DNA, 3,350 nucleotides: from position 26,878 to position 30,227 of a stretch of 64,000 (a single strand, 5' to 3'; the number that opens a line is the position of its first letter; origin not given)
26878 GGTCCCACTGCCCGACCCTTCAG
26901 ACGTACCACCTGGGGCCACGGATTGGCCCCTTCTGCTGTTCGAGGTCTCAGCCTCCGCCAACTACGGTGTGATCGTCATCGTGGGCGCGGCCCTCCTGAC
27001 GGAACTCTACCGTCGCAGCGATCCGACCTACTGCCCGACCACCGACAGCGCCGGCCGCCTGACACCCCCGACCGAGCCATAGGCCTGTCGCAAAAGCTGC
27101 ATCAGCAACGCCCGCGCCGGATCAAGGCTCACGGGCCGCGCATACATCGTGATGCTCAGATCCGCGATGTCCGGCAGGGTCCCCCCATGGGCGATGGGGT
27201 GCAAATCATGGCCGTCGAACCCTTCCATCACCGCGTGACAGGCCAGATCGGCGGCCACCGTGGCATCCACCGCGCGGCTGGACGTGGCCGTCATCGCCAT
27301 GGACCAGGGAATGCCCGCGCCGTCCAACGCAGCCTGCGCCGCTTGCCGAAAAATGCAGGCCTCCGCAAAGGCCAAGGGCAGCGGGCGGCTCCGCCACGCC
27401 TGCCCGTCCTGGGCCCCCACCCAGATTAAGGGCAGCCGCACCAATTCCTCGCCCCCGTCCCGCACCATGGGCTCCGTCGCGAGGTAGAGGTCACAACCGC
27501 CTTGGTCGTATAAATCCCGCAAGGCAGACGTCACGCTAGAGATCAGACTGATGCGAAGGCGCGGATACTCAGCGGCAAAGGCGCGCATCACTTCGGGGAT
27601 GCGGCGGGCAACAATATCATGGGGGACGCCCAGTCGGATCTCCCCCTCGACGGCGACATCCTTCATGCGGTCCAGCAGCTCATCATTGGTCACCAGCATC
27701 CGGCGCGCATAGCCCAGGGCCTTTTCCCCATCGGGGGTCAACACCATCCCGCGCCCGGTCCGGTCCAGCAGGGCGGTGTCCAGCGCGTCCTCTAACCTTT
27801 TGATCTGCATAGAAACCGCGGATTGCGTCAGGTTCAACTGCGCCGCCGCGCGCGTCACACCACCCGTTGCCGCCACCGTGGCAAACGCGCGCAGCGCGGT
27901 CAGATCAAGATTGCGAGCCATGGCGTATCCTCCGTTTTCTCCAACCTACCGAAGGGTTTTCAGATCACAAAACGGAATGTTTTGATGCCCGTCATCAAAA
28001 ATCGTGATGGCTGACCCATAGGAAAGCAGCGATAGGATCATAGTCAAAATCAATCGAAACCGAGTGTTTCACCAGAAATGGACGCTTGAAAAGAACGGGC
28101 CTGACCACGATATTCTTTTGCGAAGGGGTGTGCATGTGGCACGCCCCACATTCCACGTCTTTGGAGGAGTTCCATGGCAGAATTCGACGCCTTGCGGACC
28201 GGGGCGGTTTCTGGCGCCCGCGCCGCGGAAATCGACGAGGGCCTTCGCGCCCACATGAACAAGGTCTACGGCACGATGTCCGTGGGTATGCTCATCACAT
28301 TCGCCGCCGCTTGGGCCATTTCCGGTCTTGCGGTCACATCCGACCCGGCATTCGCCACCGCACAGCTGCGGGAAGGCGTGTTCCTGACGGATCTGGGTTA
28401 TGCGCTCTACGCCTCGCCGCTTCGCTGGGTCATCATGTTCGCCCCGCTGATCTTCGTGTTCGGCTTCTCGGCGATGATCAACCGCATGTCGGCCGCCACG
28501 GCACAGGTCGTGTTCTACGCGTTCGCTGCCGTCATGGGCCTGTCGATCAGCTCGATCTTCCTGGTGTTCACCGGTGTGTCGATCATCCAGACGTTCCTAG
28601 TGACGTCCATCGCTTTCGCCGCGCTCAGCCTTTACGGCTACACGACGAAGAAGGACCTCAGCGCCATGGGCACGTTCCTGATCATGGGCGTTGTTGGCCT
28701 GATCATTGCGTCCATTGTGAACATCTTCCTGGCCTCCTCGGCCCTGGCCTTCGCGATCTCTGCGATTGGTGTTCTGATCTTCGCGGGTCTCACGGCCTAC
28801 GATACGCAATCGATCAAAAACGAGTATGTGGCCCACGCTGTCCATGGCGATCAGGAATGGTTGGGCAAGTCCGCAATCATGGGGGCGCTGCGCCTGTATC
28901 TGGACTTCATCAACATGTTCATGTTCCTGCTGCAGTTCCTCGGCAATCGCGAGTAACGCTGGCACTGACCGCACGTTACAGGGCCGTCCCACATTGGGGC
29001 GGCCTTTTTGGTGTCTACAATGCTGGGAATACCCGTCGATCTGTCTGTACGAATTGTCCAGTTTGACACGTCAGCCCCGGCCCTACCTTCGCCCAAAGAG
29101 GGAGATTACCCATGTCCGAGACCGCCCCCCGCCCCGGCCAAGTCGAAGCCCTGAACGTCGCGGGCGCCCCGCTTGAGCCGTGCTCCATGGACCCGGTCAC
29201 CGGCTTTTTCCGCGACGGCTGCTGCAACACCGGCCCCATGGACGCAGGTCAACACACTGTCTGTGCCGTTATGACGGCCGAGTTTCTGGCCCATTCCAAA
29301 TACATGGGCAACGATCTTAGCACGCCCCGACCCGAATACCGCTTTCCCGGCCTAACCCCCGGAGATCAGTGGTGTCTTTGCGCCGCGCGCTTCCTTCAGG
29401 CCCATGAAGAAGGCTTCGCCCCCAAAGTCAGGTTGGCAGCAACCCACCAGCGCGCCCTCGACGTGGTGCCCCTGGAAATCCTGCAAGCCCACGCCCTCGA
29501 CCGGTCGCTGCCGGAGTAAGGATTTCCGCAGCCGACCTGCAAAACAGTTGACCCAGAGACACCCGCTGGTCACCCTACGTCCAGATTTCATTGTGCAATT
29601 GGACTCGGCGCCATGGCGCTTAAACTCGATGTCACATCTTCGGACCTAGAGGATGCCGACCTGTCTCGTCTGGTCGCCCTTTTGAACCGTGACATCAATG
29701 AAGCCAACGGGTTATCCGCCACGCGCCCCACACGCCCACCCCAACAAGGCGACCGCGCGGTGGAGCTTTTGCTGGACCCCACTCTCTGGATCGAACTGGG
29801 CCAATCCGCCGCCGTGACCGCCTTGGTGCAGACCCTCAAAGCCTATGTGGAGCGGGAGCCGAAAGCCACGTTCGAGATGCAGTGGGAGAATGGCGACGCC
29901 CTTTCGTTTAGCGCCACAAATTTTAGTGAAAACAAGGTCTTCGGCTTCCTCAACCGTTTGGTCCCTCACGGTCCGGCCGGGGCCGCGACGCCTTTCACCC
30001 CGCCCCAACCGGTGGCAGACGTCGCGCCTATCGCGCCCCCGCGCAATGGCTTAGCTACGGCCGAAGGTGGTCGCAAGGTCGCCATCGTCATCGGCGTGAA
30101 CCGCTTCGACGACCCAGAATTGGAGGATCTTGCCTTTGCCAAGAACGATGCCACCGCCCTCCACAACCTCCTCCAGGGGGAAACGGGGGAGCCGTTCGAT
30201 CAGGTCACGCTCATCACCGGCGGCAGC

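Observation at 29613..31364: Tail-anchored caspase-like protease with an unassigned N-terminal adaptor-like domain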

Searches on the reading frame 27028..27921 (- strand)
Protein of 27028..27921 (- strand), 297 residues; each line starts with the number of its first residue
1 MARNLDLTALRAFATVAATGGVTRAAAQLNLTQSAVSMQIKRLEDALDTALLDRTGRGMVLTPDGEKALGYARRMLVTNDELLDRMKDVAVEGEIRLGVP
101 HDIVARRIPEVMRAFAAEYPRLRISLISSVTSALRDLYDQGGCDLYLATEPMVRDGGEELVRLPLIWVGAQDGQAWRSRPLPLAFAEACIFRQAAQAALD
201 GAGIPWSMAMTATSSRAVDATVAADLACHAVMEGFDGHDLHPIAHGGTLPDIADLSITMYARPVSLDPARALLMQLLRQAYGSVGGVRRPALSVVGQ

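Call 4: search_protein_families(library=pfam, proteins=[window:27028-27921:-], max_evalue=0.01)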
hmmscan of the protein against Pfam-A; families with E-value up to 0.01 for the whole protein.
window:27028-27921:- (297 aa): 3 families
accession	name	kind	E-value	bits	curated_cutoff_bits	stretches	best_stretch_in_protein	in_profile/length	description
PF00126.33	HTH_1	-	6.1e-23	81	26.6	1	7-66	1-60/60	Bacterial regulatory helix-turn-helix protein, lysR family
PF03466.25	LysR_substrate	-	5.2e-16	59.1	28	1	92-279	5-206/209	LysR substrate binding domain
PF01022.26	HTH_5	-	0.0089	16.3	22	0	26-46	22-42/47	Bacterial regulatory protein, arsR family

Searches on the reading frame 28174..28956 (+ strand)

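Call 4: search_protein_families(library=pfam, proteins=[window:28174-28956:+], max_evalue=0.01)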
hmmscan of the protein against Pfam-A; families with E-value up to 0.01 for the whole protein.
window:28174-28956:+ (260 aa): 1 family
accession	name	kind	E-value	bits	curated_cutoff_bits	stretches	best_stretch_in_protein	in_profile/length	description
PF01027.25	Bax1-I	-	1e-59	202.2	34.1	1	25-256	1-207/207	Inhibitor of apoptosis-promoting Bax1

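Call 5: search_protein_families(library=padloc, proteins=[window:28174-28956:+], max_evalue=0.01)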
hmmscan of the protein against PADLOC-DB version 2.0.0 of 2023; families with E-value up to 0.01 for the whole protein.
window:28174-28956:+ (260 aa): 0 families

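Call 6: search_protein_families(library=ncbifam, proteins=[window:28174-28956:+], max_evalue=0.01)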
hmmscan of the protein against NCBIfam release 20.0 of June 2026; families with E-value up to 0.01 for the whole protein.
window:28174-28956:+ (260 aa): 2 families
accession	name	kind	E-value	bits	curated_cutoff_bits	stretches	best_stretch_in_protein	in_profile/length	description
NF045951.1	MAG0110_fam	subfamily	9e-16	57.8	98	1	33-256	20-235/237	MAG0110 family membrane protein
NF007765.0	PRK10447.1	equivalog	2.6e-11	43.7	353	1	95-257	59-214/219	FtsH protease modulator YccA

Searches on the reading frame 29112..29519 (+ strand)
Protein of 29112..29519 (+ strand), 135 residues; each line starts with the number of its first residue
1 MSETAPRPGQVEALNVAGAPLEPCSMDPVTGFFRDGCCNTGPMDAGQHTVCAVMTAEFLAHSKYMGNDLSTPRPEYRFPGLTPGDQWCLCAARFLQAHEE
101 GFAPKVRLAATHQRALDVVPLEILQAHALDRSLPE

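Call 4: search_protein_families(library=pfam, proteins=[window:29112-29519:+], max_evalue=0.01)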
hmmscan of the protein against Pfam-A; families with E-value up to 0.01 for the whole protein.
window:29112-29519:+ (135 aa): 1 family
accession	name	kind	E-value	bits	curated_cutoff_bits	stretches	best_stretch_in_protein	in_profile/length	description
PF09996.14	DUF2237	-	1.7e-54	183.1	25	1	15-128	2-115/115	Uncharacterized protein conserved in bacteria (DUF2237)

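Call 5: search_protein_families(library=padloc, proteins=[window:29112-29519:+], max_evalue=0.01)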
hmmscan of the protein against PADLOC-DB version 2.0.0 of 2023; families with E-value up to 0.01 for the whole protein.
window:29112-29519:+ (135 aa): 0 families

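Call 6: search_protein_families(library=ncbifam, proteins=[window:29112-29519:+], max_evalue=0.01)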
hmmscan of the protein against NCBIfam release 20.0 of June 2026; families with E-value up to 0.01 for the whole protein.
window:29112-29519:+ (135 aa): 0 families

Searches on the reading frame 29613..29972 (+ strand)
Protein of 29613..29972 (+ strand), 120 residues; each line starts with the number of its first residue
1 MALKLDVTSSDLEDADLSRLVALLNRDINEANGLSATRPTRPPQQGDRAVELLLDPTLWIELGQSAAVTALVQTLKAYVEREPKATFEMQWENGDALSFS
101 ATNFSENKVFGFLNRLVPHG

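Call 31: find_homologous_proteins(query=A3, max_evalue=0.001)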
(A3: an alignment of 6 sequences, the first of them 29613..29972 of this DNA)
Query A3 (6 sequences): 3291 candidates shared short words with the query, none scored E <= 0.001.

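Call 42: search_protein_representatives(alignment_id=A3)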
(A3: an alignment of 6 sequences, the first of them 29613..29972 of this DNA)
Query: 6 sequences, 120 profile positions. Proteins with E-value up to 0.001 (for the whole library): 154; up to 1e-10: 3; up to 1e-30: 0. The best 150 are listed.
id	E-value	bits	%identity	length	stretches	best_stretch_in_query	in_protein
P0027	6.0e-14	68.1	-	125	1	1-112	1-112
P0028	8.0e-12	61.2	-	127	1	1-112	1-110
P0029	1.8e-11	60.1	-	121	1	12-104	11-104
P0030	3.5e-10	55.9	-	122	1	11-117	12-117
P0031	3.9e-10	55.8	-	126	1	11-110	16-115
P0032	8.6e-10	54.7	-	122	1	2-111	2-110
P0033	9.5e-10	54.5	-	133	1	6-114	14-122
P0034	1.9e-09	53.6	-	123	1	1-109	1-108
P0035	2.0e-09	53.5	-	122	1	1-117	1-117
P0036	5.0e-09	52.2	-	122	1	1-107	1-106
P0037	5.1e-09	52.2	-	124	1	10-115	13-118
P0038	5.7e-09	52.0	-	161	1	1-111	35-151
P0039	6.5e-09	51.8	-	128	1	15-114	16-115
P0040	9.0e-09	51.4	-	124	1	1-109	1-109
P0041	9.4e-09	51.3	-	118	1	10-114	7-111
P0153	2.8e-04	36.9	-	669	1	9-104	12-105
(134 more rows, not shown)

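Call 45: search_protein_families(library=pfam, alignment_id=A5, max_evalue=0.001)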
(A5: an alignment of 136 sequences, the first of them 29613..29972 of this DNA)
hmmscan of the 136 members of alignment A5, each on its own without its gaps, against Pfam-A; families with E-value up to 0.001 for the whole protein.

A. member 1, window:29613-29972:+ (120 aa): 0 families

B. families by the number of members that match (of 136 scanned): 3 families
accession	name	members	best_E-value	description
PF19953.4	EACC1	124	3.8e-13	Effector Associated Constant Component 1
PF10971.13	DUF2773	1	0.00065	Protein of unknown function (DUF2773)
PF03466.25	LysR_substrate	1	0.00096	LysR substrate binding domain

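Call 55: predict_structure(alignment_id=A5)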
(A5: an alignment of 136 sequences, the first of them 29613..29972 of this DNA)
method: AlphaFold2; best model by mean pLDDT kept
length: 120 residues; sequences in the alignment: 136
mean_pLDDT: 88.7   pTM: 0.80
mean pLDDT of the five models: 88.7, 87.7, 87.5, 86.7, 86.0
residues with pLDDT >= 90: 75; 70-90: 36; 50-70: 8; < 50: 1
segments of 3 or more residues with pLDDT < 50: none
pLDDT, mean of each block of 10 residues (from residue 1): 94 93 97 93 77 81 90 94 94 92 85 74
secondary structure, 60 per line:
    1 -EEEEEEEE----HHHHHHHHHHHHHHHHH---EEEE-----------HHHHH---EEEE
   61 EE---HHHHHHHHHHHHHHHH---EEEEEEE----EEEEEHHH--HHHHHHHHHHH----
elements in order: E2-9 H14-30 E34-37 H49-53 E57-62 H66-81 E85-91 E96-100 H106-116

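Call 58: find_encoding_contigs(protein=P0153, flank=6000, max_places=3)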
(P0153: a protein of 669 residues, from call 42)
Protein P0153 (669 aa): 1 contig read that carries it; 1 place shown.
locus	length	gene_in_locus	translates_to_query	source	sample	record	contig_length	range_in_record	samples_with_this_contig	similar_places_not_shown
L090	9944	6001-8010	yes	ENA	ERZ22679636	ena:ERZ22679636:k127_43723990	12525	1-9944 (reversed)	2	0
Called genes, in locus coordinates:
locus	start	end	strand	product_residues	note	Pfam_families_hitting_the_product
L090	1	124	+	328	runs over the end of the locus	PF02606:LpxK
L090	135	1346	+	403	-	PF02798:GST_N, PF13417:GST_N_3, PF22441:CLIC-like_N, PF13409:GST_N_2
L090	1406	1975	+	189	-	PF00440:TetR_N, PF17937:TetR_C_28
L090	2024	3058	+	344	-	PF25919:BSH_CusB (faint)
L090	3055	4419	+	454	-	PF12704:MacB_PCD, PF02687:FtsX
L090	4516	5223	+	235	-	PF00005:ABC_tran, PF02463:SMC_N (weak), PF13401:AAA_22 (weak), PF13304:AAA_21 (faint)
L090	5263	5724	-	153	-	PF00353:HemolysinCabind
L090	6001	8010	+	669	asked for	PF19953:EACC1 (weak), PF00656:Peptidase_C14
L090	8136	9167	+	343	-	PF00497:SBP_bac_3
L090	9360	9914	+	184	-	-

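Call 59: fold_search(model_id=the predicted structure, library=pdb)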
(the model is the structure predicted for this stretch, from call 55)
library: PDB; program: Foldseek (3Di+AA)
matches with E <= 10: 1140; with E <= 0.001: 0
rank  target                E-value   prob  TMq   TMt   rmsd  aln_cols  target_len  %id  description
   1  5wx8_A                6.8e-03  0.96  0.46  0.35  12.6       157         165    9  Human herpesvirus 6A immediate early protein 2 C-terminal domain (released 2017-08-02)
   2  2cz4_A                1.6e-02  0.47  0.28  0.31   9.2       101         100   16  Crystal structure of a putative PII-like signaling protein (TTHA0516) from Thermus thermophilus HB8 (released 2006-01-10)
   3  5xzt_C                1.7e-02  0.72  0.38  0.41   7.5       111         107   12  C-terminal peptide depleted mutant of hydroxynitrile lyase from Passiflora edulis (PeHNL) (released 2017-11-22)
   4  9ugk_B                1.7e-02  0.69  0.31  0.27   9.7       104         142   10  Crystal Structure of Rv0866 from Mycobacterium tuberculosis (released 2026-02-11)
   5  8uu5_f                2.3e-02  0.87  0.41  0.51   8.9       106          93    7  Cryo-EM structure of the Listeria innocua 70S ribosome (head-swiveled) in complex with pe/E-tRNA (structure I-B) (released 2024-02-28)
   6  2qie_A                2.3e-02  0.57  0.29  0.27  10.3       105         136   12  Staphylococcus aureus molybdopterin synthase in complex with precursor Z (released 2008-02-19)
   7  5xzt_D                2.4e-02  0.72  0.39  0.43   7.6       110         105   12  C-terminal peptide depleted mutant of hydroxynitrile lyase from Passiflora edulis (PeHNL) (released 2017-11-22)
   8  3hfk_A                2.8e-02  0.87  0.45  0.46   7.7       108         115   11  Crystal structure of 4-methylmuconolactone methylisomerase (H52A) in complex with 4-methylmuconolactone (released 2009-09-29)
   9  6i6e                  2.8e-02  0.72  0.36  0.43   9.9       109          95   13  Circular permutant of ribosomal protein S6, swap strand 1 , L10A mutant (released 2019-11-27)
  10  3hds_B                3.0e-02  0.85  0.45  0.46   7.3       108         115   10  Crystal structure of 4-methylmuconolactone methylisomerase in complex with MES (released 2009-09-29)
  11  6i69                  3.2e-02  0.60  0.36  0.42  11.7       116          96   15  Circular permutant of ribosomal protein S6, adding 5aa to C terminal of P97-3, L10A mutant (released 2019-11-27)
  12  2ftr_B                3.2e-02  0.51  0.33  0.37   5.9       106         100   17  Crystal structure of an ethyl tert-butyl ether d (ethd) family protein (bh0200) from bacillus halodurans c-125 at 1.40 (released 2006-02-07)
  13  9l5r_i                3.2e-02  0.38  0.29  0.32  11.9       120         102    9  Cryo-EM structure of the thermophile spliceosome (state ILS) (released 2025-03-12)
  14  6ntb_A                3.4e-02  0.63  0.33  0.39   9.1       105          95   11  PII-like SbtB from Cyanobium sp PCC 7001 bound to ATP (released 2019-09-18)
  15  5xzq_K                3.4e-02  0.57  0.37  0.41   7.6       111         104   11  Hydroxynitrile lyase from Passiflora edulis (PeHNL) (released 2017-11-22)
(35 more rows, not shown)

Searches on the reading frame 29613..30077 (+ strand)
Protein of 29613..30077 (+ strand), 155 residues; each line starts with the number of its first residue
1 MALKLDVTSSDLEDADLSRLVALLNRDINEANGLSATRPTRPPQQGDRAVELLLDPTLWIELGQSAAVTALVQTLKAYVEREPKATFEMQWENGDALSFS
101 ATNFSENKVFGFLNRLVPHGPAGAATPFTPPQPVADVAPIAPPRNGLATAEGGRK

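Call 7: search_protein_families(library=ncbifam, proteins=[window:29613-30077:+], max_evalue=10)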
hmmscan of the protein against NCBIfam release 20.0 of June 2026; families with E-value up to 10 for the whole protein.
seq(155 aa): 0 families

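Call 8: search_protein_families(library=pfam, proteins=[window:29613-30077:+], max_evalue=10)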
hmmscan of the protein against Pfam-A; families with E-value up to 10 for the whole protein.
seq(155 aa): 4 families
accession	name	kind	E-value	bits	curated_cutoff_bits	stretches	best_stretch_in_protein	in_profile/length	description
PF03378.21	CAS_CSE1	-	0.038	12.9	25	1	48-87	159-195/435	CAS/CSE protein, C-terminus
PF19969.4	VMAP-M8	-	0.065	14.2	27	1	71-119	30-77/97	vWA-MoxR associated protein middle region (VMAP-M) 8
PF19953.4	EACC1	-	0.11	12.9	23.6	1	14-104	6-93/107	Effector Associated Constant Component 1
PF06252.17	GemA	-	0.23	12.8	27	1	9-82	19-92/119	Bacteriophage Mu, GemA protein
